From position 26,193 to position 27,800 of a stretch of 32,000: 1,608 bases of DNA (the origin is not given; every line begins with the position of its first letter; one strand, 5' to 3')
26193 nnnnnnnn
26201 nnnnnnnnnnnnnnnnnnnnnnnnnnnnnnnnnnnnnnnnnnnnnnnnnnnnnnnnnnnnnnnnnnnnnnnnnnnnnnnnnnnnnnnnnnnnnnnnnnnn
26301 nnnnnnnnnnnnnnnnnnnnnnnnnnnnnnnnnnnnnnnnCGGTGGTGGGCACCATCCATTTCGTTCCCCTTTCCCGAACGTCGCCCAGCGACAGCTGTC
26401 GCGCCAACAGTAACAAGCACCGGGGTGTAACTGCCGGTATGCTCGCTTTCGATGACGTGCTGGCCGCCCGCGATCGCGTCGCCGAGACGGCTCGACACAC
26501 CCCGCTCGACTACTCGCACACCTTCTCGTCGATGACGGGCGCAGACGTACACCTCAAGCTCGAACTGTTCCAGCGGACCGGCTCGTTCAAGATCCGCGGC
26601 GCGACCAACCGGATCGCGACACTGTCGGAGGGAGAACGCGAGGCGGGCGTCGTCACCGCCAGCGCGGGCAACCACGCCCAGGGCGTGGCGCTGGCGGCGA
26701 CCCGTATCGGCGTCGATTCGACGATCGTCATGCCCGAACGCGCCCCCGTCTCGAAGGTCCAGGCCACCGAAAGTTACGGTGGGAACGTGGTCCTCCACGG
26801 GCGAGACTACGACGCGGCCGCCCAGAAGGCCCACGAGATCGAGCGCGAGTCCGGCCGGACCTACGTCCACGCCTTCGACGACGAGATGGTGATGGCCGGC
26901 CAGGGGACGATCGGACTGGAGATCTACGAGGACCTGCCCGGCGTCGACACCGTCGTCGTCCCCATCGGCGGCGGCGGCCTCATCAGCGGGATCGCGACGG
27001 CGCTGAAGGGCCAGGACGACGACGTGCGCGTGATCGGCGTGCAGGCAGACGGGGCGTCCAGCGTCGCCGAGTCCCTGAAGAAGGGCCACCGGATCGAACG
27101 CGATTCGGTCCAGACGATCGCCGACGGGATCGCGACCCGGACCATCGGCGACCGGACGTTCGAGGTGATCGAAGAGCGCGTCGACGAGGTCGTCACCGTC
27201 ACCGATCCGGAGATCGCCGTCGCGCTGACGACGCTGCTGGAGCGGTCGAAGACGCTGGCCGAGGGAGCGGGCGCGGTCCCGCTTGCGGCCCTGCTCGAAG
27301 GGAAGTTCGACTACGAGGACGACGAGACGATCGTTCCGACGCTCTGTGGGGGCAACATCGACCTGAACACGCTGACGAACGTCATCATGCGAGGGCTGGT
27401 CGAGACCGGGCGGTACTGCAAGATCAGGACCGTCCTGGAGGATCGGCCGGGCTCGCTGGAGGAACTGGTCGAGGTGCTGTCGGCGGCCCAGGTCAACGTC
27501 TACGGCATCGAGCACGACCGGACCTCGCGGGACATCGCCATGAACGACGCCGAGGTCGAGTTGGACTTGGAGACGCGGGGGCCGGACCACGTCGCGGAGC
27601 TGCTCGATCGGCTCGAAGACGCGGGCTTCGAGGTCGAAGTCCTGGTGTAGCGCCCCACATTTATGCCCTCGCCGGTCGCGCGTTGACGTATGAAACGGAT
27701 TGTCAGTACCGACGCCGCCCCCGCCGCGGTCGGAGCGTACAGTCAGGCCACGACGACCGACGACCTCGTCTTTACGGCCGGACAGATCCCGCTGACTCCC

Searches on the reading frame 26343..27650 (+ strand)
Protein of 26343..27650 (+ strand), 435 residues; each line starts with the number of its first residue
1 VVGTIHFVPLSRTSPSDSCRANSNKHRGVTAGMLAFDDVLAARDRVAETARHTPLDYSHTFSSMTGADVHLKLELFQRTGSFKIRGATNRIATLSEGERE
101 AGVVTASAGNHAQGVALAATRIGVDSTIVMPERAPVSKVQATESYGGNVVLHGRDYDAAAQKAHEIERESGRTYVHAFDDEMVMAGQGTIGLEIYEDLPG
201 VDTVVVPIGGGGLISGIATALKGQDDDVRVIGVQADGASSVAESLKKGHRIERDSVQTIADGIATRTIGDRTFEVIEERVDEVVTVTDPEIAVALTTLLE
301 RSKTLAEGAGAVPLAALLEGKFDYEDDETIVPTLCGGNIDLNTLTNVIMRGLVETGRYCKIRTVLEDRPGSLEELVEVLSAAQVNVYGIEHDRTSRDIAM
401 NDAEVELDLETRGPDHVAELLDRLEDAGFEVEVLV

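Call 6: search_protein_families(library=pfam, proteins=[window:26343-27650:+], max_evalue=0.1)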
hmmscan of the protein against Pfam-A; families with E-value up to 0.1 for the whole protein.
window:26343-27650:+ (435 aa): 4 families
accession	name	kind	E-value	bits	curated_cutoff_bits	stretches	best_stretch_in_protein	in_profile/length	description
PF00291.31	PALP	-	2.1e-85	287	35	1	50-336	5-295/295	Pyridoxal-phosphate dependent enzyme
PF13291.12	ACT_4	-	8.5e-06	26.8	27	1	360-425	8-70/80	ACT domain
PF01842.31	ACT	-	0.00017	21.7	27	1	361-427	3-64/66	ACT domain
PF19881.4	DUF6354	-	0.023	15.5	25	0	204-298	5-89/115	Family of unknown function (DUF6354)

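Call 64: find_homologous_proteins(query=window:26439-27650:+, max_evalue=1e-100)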
Query window:26439-27650:+ (403 aa): 4421 proteins with E <= 1e-100 among 8000 candidates; the best 120 are listed.
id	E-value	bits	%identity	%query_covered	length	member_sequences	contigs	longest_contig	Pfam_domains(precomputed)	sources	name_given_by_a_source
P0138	7.4e-249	843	98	100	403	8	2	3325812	PF00291.32,PF13291.13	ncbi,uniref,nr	ncbi:threonine ammonia-lyase [Halomicrobium sp. HM KBTZ05]|uniref:threonine ammonia-lyase n=1 Tax=Ha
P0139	4.8e-238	808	93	100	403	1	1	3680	PF00291.32,PF13291.13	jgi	-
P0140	3.2e-237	805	93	100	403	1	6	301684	PF00291.32,PF13291.13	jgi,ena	-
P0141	2.8e-235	799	92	100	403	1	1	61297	PF00291.32,PF13291.13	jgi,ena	-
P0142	3.9e-235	798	92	100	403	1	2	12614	PF00291.32,PF13291.13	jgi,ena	jgi:threonine dehydratase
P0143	2.8e-232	789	91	100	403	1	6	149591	PF00291.32,PF13291.13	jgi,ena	-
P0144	2.1e-230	782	91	100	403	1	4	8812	PF00291.32,PF13291.13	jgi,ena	jgi:threonine dehydratase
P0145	1.4e-220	750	86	100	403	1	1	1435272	PF00291.32,PF13291.13,PF01842.32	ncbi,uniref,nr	ncbi:threonine ammonia-lyase [Haloarcula amylovorans]|uniref:threonine ammonia-lyase n=1 Tax=Haloarc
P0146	5.8e-220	748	86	100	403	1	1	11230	PF00291.32,PF13291.13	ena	-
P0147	3.2e-219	746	86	100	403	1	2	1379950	PF00291.32,PF13291.13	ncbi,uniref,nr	ncbi:threonine ammonia-lyase [Halomicroarcula limicola]|uniref:threonine ammonia-lyase n=1 Tax=Haloa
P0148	7.0e-219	745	86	100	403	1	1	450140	PF00291.32,PF13291.13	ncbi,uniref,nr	ncbi:threonine ammonia-lyase [Haloarcula nitratireducens]|uniref:threonine ammonia-lyase n=1 Tax=Hal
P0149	1.3e-218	744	86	100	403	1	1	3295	PF00291.32,PF13291.13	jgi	-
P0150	2.1e-218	743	86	100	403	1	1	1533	PF00291.32,PF13291.13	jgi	-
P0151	3.6e-218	742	85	100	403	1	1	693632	PF00291.32,PF13291.13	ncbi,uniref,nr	ncbi:threonine ammonia-lyase [Halomicroarcula sp. F13]|uniref:threonine ammonia-lyase n=1 Tax=Haloar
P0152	5.9e-218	742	85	100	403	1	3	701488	PF00291.32,PF13291.13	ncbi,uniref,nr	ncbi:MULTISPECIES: threonine ammonia-lyase [Haloarcula]|uniref:threonine ammonia-lyase n=1 Tax=Haloa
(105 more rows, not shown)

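Call 65: find_encoding_contigs(protein=P0138, flank=10000, max_places=3)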
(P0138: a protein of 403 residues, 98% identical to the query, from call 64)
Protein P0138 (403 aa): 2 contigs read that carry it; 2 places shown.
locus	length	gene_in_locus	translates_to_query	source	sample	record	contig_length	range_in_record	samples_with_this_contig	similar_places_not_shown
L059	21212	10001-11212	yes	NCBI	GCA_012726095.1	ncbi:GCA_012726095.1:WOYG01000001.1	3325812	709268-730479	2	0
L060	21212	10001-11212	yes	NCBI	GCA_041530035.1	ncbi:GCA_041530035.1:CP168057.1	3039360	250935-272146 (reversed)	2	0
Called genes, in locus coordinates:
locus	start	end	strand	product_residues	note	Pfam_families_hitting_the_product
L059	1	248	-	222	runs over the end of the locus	-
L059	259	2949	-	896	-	PF05787:PhoX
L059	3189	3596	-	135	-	-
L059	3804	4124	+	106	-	PF05899:Cupin_3 (weak), PF07883:Cupin_2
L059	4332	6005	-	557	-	PF00118:Cpn60_TCP1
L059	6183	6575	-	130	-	PF24108:DUF7383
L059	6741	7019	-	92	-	-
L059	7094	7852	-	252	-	PF02633:Creatininase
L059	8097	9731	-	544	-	PF01494:FAD_binding_3 (faint), PF02254:TrkA_N, PF02080:TrkA_C, PF02254:TrkA_N, PF02080:TrkA_C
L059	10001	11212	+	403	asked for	PF00291:PALP, PF13291:ACT_4 (faint)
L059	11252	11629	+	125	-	PF01042:Ribonuc_L-PSP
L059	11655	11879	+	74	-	PF25938:DUF7981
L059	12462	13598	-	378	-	PF00285:Citrate_synt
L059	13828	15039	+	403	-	PF01895:PhoU, PF02080:TrkA_C, PF01895:PhoU, PF02080:TrkA_C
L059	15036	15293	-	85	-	PF24380:DUF7536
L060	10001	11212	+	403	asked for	PF00291:PALP, PF13291:ACT_4 (faint)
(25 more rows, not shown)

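Call 66: find_encoding_contigs(protein=P0140, flank=10000, max_places=2)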
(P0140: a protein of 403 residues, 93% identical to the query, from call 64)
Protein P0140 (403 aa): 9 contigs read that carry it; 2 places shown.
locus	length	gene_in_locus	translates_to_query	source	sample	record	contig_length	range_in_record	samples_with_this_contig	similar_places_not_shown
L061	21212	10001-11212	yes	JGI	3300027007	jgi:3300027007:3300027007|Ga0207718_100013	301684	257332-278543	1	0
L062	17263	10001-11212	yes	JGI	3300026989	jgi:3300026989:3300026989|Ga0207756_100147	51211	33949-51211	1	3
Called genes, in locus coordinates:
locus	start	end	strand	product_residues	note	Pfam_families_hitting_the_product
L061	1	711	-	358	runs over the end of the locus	PF00291:PALP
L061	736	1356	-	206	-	PF00702:Hydrolase, PF13419:HAD_2 (weak)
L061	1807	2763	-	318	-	PF24827:AstE_AspA_cat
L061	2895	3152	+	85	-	PF24380:DUF7536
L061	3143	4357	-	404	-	PF01895:PhoU, PF02080:TrkA_C, PF01895:PhoU (weak), PF02080:TrkA_C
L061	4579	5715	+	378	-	PF00285:Citrate_synt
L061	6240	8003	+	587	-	PF07705:CARDB (faint), PF11611:DUF4352 (faint)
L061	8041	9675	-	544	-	PF02254:TrkA_N, PF02080:TrkA_C, PF02254:TrkA_N, PF02080:TrkA_C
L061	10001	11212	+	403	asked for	PF00291:PALP, PF13291:ACT_4 (weak)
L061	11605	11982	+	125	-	PF01042:Ribonuc_L-PSP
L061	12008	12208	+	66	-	PF25938:DUF7981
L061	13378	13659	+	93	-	-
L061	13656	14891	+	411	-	PF20108:DUF6498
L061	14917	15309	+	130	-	PF24108:DUF7383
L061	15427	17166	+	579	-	PF00118:Cpn60_TCP1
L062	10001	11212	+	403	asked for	PF00291:PALP, PF13291:ACT_4 (weak)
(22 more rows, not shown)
